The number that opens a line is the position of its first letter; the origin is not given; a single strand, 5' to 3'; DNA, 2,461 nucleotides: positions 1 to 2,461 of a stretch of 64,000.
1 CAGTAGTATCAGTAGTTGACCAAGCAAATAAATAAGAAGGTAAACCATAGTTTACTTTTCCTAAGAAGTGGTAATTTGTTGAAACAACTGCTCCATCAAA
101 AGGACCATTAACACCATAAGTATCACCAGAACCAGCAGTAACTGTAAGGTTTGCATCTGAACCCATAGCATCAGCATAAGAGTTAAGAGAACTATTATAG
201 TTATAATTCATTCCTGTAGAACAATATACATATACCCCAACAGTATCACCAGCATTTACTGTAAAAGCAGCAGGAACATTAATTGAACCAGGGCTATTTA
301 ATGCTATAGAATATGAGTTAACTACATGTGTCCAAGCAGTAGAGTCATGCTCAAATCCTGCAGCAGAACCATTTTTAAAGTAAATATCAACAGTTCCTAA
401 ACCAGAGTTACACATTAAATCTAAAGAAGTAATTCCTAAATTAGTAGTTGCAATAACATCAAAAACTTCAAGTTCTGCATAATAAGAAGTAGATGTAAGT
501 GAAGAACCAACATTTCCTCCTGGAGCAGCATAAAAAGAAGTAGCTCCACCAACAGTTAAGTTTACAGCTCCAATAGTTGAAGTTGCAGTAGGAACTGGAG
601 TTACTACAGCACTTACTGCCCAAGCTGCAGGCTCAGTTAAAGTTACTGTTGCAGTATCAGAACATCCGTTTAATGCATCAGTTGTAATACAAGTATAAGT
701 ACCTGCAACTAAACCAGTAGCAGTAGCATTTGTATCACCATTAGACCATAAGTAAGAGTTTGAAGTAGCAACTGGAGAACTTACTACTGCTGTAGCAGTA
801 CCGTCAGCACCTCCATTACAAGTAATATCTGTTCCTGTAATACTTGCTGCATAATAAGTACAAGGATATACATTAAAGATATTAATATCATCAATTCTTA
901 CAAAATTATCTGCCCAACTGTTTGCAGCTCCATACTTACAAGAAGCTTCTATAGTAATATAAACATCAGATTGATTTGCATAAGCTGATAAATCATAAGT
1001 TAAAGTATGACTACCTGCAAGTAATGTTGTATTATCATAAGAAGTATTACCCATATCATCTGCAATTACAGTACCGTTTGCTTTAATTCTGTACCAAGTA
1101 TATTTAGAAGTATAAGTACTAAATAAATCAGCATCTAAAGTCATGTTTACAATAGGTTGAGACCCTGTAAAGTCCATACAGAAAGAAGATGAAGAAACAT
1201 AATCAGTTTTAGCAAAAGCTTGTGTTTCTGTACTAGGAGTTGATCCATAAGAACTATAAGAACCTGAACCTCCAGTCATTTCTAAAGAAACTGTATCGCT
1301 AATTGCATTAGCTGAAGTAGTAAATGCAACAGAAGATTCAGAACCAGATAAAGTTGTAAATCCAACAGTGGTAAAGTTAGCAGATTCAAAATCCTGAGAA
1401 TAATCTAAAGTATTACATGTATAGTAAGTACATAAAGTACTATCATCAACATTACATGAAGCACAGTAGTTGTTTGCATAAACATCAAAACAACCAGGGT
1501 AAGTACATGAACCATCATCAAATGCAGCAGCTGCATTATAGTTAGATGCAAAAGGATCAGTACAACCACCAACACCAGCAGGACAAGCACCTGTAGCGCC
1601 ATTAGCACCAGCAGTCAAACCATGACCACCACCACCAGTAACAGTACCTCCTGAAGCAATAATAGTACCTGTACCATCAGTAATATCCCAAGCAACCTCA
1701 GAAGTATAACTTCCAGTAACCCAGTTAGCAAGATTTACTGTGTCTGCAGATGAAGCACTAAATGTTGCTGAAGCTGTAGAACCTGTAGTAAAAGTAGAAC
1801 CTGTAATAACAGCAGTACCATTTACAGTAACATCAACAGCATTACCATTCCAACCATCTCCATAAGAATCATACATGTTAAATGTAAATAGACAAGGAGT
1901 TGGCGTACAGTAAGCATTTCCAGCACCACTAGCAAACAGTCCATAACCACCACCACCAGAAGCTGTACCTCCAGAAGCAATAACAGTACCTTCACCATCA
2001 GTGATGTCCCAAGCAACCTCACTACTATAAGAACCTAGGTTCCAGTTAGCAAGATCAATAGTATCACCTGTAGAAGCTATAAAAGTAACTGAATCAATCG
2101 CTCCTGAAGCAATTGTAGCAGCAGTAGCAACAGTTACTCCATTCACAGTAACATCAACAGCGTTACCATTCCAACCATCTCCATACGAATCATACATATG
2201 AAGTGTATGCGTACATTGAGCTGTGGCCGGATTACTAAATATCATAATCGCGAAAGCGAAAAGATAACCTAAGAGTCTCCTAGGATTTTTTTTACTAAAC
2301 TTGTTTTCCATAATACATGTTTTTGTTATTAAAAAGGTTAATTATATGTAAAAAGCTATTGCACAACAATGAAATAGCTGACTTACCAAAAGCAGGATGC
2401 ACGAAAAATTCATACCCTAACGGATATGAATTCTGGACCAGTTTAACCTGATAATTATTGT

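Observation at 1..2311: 770-codon adhesin-like ORF at the left edge that the ORF track does not list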

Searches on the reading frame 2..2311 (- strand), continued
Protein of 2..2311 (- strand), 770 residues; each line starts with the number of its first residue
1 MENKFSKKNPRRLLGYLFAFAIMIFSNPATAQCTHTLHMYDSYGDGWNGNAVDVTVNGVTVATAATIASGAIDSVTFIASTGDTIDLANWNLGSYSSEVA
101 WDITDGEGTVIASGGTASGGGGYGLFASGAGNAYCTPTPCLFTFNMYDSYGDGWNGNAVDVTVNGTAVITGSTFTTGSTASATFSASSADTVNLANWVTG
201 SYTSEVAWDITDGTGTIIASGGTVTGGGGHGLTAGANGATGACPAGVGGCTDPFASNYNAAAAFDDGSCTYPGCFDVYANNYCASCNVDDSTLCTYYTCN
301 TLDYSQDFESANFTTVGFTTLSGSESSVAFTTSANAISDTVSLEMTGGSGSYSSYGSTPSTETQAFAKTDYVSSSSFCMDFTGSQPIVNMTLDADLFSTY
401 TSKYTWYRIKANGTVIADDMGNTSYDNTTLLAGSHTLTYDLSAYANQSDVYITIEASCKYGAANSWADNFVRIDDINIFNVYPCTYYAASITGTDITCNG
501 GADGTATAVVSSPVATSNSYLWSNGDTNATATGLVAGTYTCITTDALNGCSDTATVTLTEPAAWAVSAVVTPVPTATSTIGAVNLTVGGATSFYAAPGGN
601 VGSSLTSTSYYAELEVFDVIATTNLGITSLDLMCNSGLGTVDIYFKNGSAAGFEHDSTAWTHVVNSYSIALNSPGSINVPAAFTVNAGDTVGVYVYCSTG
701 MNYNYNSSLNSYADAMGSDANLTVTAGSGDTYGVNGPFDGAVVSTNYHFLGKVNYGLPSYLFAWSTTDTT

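Call 34: search_protein_families(library=pfam, proteins=[L028:4825-12960:+, L002:9530-15685:+, L027:14330-18742:+], max_evalue=0.01)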
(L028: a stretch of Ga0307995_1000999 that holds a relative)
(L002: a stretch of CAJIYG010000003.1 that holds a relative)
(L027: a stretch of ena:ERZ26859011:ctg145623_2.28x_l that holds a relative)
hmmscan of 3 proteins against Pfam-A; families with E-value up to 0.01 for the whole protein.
L028:4825-12960:+ (2712 aa): 4 families
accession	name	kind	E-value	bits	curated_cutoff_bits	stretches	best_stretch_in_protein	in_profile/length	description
PF13573.12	SprB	-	2.4e-16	59.5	28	5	2490-2526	2-37/37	SprB repeat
PF18962.6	Por_Secre_tail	-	4.5e-16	59.3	27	1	2635-2710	1-74/75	Secretion system C-terminal sorting domain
PF00629.30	MAM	-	2.7e-12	47.2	26.4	1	1747-1888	20-152/158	MAM domain, meprin/A5/mu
PF20773.4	InhA-like_MAM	-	5.2e-07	29.8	26.9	1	1269-1338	89-164/191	Immune inhibitor A-like, MAM domain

L002:9530-15685:+ (2052 aa): 4 families
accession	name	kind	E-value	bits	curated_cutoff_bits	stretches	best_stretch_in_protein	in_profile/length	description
PF00932.25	LTD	-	2.1e-20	73.5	34.3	2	1462-1559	2-91/109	Lamin Tail Domain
PF18962.6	Por_Secre_tail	-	2.7e-15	56.9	27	1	1975-2050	1-74/75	Secretion system C-terminal sorting domain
PF00127.26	Copper-bind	-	8.9e-08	32.9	21.2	1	1029-1123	4-99/99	Copper binding proteins, plastocyanin/azurin family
PF13585.12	CHU_C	-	0.0051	17.3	27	1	1980-2038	14-70/86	CHU_C Type IX secretion signal domain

L027:14330-18742:+ (1471 aa): 4 families
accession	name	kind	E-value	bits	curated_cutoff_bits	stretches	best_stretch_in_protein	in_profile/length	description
PF18962.6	Por_Secre_tail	-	9.9e-15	55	27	1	1394-1469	1-74/75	Secretion system C-terminal sorting domain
PF11589.14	DUF3244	-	0.00043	20.6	25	1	1402-1464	30-90/96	Domain of unknown function (DUF3244)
PF00041.27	fn3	-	0.0019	18.8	25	0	1286-1367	5-80/84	Fibronectin type III domain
PF13585.12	CHU_C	-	0.0032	18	27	0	1400-1462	15-75/86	CHU_C Type IX secretion signal domain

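Call 35: search_protein_families(library=ncbifam, proteins=[L028:4825-12960:+, L002:9530-15685:+, L027:14330-18742:+], max_evalue=0.01)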
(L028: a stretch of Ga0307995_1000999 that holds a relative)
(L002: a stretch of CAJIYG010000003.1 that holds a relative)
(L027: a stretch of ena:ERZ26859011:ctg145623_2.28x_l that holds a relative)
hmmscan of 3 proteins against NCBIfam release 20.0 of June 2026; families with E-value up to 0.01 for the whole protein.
L028:4825-12960:+ (2712 aa): 1 family
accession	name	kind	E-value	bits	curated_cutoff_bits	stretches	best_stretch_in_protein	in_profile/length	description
TIGR04183.1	Por_Secre_tail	domain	2.5e-12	46.6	23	1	2635-2712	1-72/72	T9SS type A sorting domain-containing protein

L002:9530-15685:+ (2052 aa): 6 families
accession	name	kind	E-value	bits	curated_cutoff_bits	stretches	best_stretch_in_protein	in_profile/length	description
NF033680.1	exonuc_ExeM-GG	exception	2.5e-24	85.4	1300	2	1466-1641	24-174/884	extracellular exonuclease ExeM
TIGR04183.1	Por_Secre_tail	domain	7.2e-11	41.9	23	1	1975-2051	1-71/72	T9SS type A sorting domain-containing protein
NF038113.1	T9SSA_dep_M36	equivalog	1.4e-10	40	885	1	1960-2052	781-869/869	T9SS-dependent M36 family metallopeptidase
TIGR02656.1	cyanin_plasto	equivalog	3.4e-06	27.4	87.85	1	1033-1123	8-99/99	plastocyanin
NF052323.1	T9SSA_dep_M6i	equivalog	2.1e-05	22.7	600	1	1976-2050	961-1037/1043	T9SS-dependent M6-like inactivated metalloprotease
TIGR03095.1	rusti_cyanin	equivalog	0.0088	16.2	146.7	0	1068-1120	90-145/148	rusticyanin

L027:14330-18742:+ (1471 aa): 3 families
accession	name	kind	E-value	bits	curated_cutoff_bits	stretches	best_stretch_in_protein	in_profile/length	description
TIGR04183.1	Por_Secre_tail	domain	1.7e-12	47.1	23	1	1394-1471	1-72/72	T9SS type A sorting domain-containing protein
NF038113.1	T9SSA_dep_M36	equivalog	7.9e-10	37.5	885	1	1380-1471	782-869/869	T9SS-dependent M36 family metallopeptidase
NF052323.1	T9SSA_dep_M6i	equivalog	0.00068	17.7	600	1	1395-1469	961-1037/1043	T9SS-dependent M6-like inactivated metalloprotease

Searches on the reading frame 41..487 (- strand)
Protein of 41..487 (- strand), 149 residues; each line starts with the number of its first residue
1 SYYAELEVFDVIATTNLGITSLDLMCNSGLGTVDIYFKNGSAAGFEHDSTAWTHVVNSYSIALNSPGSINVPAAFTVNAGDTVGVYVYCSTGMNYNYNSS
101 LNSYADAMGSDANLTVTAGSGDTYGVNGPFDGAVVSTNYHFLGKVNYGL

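Call 63: search_protein_families(library=pfam, proteins=[window:41-487:-], max_evalue=10)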
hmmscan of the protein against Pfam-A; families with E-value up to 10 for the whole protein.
seq(149 aa): 1 family
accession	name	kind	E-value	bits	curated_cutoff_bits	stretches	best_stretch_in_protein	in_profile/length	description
PF07901.16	DUF1672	-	0.049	13.4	25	1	69-137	52-115/276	Protein of unknown function (DUF1672)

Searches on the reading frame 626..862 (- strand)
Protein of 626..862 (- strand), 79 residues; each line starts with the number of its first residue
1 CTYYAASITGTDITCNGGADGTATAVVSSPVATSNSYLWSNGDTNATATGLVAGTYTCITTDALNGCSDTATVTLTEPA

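Call 63: search_protein_families(library=pfam, proteins=[window:626-862:-], max_evalue=10)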
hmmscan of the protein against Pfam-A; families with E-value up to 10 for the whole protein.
seq(79 aa): 2 families
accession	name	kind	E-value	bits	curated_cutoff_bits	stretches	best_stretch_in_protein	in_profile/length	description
PF13573.12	SprB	-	4.9e-05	23.3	28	1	10-44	4-37/37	SprB repeat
PF23585.1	DUF7137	-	0.012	15.8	27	1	23-71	56-105/137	Domain of unknown function (DUF7137)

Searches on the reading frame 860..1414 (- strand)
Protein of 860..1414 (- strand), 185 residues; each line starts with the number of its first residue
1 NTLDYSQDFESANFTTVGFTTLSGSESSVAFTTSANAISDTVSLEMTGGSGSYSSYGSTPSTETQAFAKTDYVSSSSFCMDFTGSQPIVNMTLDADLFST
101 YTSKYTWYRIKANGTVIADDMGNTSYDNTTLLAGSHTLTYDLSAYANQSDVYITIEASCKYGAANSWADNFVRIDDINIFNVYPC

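Call 48: search_solved_structures(query=A2, max_evalue=10, show_alignments=2)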
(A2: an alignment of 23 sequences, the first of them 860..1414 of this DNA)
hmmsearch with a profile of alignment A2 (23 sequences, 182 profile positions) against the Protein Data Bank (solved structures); distinct sequences matched with E-value up to 10: 6.
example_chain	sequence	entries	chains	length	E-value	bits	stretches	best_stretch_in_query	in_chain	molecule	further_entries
2z1a_A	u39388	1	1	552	0.75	12.6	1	115-174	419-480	5'-nucleotidase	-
8hxn_A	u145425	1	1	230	0.95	12.3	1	109-160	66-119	Beta-lactamase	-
3q6v_A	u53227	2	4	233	0.99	12.3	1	109-160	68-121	Beta-lactamase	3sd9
5ew0_A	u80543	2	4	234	1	12.2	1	109-160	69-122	Beta-lactamase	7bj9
2ije_S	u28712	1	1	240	1.7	11.5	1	60-117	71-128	Guanine nucleotide-releasing protein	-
8ab6_B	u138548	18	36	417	1.8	11.4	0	4-38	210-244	Cytochrome b-c1 complex subunit 2, mitochondrial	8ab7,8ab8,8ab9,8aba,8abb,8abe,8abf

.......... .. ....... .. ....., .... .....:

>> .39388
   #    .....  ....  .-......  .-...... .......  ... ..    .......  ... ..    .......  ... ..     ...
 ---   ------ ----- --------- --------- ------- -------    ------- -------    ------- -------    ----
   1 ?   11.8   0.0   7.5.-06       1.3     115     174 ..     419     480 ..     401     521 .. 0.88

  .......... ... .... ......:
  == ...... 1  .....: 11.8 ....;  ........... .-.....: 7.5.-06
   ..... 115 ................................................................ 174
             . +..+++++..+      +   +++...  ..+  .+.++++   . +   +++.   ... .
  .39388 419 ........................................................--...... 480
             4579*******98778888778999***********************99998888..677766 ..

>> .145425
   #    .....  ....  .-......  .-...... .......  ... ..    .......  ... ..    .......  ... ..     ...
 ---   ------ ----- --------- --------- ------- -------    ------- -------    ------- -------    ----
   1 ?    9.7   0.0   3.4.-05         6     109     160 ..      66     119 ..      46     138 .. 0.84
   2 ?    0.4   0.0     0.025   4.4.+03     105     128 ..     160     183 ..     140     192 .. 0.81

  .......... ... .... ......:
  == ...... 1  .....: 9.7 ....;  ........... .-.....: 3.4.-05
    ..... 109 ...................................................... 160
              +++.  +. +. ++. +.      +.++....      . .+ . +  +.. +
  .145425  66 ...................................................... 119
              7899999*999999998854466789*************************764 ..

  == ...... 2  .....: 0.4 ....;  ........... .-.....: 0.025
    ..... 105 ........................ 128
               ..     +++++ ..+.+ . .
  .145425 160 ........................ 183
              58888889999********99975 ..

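Call 49: search_protein_families(library=pfam, alignment_id=A2, max_evalue=0.1)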
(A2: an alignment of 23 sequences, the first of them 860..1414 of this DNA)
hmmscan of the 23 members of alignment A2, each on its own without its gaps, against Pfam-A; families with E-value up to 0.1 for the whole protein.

A. member 1, window:860-1414:- (185 aa): 0 families

B. families by the number of members that match (of 23 scanned): 9 families
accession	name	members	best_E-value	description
PF20595.4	pAdhesive_6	1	0.0011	Putative adhesive domain (group 6)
PF21253.3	Mann_GBD_bact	1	0.0054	Mannanase, galactose-binding domain-like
PF22839.2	DUF7015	1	0.012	Domain of unknown function (DUF7015)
PF20773.4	InhA-like_MAM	1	0.021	Immune inhibitor A-like, MAM domain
PF14339.12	DUF4394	1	0.023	Domain of unknown function (DUF4394)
PF16871.11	DUF5077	1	0.054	Domain of unknown function (DUF5077)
PF09394.16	Inhibitor_I42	1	0.055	Chagasin family peptidase inhibitor I42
PF18886.6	DUF5649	1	0.07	Repeats of unknown function (DUF5649)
PF19506.4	DUF6040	1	0.082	Family of unknown function (DUF6040)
